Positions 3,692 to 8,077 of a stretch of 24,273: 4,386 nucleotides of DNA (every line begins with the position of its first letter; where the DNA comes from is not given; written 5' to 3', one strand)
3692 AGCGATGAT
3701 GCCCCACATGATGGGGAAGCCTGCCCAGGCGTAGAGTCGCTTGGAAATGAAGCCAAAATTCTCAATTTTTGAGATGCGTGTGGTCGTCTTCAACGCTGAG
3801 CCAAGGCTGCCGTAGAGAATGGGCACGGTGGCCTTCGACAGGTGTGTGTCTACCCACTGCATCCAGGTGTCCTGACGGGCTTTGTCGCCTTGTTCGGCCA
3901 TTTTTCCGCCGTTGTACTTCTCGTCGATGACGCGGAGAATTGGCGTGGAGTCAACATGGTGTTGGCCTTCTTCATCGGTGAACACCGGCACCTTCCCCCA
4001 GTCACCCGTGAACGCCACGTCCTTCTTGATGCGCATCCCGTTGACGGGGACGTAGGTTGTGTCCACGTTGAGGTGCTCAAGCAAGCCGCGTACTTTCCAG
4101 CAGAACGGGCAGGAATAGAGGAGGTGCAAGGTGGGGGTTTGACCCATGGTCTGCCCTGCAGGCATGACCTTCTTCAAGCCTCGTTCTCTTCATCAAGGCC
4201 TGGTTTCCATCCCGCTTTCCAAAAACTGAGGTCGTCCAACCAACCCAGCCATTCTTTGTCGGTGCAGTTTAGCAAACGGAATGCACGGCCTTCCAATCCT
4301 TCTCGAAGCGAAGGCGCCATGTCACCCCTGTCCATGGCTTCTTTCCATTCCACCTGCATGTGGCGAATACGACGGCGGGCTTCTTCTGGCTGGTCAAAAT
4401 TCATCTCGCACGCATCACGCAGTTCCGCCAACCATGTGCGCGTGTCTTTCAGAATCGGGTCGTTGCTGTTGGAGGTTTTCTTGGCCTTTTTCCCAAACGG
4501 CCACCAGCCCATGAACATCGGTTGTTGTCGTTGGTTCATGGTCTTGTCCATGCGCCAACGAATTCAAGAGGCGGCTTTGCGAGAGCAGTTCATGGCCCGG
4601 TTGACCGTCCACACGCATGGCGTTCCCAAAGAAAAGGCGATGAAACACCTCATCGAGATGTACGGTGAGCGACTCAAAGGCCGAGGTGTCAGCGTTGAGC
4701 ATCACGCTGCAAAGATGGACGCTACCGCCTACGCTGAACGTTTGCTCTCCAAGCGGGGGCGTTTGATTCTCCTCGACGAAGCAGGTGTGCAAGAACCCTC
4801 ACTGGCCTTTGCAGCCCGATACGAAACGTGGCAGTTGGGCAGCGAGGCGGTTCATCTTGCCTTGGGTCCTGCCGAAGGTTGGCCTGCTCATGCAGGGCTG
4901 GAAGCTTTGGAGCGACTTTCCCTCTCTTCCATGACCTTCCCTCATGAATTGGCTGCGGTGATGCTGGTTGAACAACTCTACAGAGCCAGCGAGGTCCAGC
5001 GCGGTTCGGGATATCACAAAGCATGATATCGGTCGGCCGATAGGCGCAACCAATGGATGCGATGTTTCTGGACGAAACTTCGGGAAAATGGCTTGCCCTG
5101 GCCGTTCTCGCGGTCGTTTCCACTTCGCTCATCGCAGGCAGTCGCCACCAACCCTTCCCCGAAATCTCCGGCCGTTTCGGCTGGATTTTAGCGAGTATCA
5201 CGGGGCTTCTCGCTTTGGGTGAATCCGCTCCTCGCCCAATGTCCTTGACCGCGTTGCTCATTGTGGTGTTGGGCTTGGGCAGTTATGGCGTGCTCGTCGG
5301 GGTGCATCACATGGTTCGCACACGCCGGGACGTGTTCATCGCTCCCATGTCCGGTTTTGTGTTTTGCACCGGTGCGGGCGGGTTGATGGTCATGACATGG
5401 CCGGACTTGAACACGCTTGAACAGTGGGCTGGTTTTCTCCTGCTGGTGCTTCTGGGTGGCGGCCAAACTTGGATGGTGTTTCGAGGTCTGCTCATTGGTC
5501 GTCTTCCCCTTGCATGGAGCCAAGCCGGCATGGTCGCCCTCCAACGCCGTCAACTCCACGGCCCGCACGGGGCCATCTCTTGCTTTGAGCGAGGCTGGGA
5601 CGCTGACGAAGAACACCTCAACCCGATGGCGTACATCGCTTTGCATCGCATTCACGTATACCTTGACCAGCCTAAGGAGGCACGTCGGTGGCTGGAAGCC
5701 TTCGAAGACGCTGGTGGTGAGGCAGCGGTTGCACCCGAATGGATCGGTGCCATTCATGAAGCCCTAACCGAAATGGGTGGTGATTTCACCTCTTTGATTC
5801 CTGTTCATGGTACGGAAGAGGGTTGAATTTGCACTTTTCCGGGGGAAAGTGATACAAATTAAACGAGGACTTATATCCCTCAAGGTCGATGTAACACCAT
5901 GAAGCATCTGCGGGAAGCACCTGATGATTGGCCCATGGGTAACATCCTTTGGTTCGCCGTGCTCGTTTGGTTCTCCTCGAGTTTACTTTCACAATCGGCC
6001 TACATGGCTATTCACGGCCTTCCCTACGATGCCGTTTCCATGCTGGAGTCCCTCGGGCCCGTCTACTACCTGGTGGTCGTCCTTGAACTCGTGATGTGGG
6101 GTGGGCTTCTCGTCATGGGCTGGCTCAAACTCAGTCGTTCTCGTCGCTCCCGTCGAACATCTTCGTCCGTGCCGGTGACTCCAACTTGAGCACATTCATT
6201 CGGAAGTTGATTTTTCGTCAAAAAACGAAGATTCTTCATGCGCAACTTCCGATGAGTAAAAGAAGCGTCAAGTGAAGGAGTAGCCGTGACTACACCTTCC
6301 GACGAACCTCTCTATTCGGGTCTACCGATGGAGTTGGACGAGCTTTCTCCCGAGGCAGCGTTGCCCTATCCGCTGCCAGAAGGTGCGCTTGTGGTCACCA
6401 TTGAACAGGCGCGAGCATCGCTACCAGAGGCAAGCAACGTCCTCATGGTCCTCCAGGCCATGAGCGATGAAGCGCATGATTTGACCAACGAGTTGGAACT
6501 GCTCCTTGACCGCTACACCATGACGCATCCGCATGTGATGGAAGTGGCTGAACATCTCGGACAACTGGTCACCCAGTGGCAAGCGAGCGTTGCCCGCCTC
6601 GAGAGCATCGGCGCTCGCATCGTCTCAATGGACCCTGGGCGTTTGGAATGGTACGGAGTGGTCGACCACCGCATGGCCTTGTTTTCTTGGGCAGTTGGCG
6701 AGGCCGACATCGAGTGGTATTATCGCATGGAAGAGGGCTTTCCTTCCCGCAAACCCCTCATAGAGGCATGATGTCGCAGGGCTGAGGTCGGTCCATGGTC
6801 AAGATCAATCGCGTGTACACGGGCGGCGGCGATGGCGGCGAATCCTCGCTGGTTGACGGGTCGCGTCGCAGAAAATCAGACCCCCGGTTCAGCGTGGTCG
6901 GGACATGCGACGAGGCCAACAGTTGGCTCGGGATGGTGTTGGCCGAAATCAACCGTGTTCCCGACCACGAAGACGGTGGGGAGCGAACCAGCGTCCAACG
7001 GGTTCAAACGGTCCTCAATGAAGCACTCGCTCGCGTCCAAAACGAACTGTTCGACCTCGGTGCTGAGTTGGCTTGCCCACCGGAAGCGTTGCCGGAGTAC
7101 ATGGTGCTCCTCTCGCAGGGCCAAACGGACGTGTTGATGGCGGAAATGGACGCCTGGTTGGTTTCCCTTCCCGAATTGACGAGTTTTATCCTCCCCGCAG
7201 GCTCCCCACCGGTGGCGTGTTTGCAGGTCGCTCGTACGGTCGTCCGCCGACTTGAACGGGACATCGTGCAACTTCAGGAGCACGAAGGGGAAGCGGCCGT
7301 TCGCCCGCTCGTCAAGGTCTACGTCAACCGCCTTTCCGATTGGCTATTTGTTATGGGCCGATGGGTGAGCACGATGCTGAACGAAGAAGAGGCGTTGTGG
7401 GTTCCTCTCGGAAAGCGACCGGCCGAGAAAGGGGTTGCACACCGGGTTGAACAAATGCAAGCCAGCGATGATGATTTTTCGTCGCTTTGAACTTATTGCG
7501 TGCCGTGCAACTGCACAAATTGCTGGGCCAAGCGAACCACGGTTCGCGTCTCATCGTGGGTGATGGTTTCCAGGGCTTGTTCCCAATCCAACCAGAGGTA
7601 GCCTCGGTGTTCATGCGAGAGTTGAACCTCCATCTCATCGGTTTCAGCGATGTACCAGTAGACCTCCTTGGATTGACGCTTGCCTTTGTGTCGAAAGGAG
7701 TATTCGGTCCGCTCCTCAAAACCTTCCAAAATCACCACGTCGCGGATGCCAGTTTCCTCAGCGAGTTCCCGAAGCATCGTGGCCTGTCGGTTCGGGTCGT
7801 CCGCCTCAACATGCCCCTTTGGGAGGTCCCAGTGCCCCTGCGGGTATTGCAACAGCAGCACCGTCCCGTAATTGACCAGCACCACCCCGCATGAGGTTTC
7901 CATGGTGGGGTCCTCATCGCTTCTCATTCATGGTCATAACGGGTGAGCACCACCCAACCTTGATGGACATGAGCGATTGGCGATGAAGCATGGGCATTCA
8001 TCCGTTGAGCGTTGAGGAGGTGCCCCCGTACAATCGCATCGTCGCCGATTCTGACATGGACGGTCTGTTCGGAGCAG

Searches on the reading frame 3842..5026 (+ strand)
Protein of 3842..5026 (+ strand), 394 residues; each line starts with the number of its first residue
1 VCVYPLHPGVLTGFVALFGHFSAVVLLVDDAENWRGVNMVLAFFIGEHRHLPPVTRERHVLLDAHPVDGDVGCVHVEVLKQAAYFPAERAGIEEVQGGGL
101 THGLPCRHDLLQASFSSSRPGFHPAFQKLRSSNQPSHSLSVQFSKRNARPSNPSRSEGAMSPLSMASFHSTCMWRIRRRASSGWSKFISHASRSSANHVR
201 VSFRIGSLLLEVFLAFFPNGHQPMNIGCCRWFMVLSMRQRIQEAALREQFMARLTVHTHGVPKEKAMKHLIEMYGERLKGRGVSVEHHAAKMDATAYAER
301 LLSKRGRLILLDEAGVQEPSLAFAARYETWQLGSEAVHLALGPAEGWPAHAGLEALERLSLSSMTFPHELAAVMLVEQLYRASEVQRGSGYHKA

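Call 35: search_protein_families(library=pfam, proteins=[window:3842-5026:+], max_evalue=0.01)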
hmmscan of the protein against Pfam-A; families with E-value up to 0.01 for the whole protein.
window:3842-5026:+ (394 aa): 1 family
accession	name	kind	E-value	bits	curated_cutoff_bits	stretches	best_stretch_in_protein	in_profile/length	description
PF02590.22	SPOUT_MTase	-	9.4e-25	87.9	27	1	254-392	3-154/154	Predicted SPOUT methyltransferase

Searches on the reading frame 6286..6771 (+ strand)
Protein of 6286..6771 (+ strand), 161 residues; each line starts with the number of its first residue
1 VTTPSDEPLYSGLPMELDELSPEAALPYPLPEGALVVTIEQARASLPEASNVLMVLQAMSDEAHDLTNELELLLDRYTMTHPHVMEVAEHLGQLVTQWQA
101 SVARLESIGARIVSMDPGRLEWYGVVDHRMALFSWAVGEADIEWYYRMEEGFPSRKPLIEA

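Call 35: search_protein_families(library=pfam, proteins=[window:6286-6771:+], max_evalue=0.01)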
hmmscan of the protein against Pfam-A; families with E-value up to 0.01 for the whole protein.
window:6286-6771:+ (161 aa): 1 family
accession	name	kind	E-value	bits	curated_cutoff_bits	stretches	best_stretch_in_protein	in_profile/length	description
PF09969.14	DUF2203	-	1.5e-18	68.1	24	1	38-158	4-122/122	Uncharacterized conserved protein (DUF2203)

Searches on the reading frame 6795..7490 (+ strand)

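Call 35: search_protein_families(library=pfam, proteins=[window:6795-7490:+], max_evalue=0.01)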
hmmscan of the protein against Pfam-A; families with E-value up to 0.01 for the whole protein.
window:6795-7490:+ (231 aa): 1 family
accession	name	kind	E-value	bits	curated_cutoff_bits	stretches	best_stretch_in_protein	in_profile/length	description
PF01923.23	Cob_adeno_trans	-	1.9e-48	165.2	24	1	7-191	1-171/171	Cobalamin adenosyltransferase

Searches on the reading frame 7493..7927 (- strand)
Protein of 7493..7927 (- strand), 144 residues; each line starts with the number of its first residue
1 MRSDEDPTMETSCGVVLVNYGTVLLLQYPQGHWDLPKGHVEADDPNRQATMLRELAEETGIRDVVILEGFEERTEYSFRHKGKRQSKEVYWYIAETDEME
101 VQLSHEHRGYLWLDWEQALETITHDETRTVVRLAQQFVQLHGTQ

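Call 35: search_protein_families(library=pfam, proteins=[window:7493-7927:-], max_evalue=0.01)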
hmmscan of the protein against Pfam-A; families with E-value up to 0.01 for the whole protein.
window:7493-7927:- (144 aa): 1 family
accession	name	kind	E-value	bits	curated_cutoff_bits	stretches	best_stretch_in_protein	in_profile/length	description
PF00293.34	NUDIX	-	2.8e-17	63.4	21.1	1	14-128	7-128/134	NUDIX domain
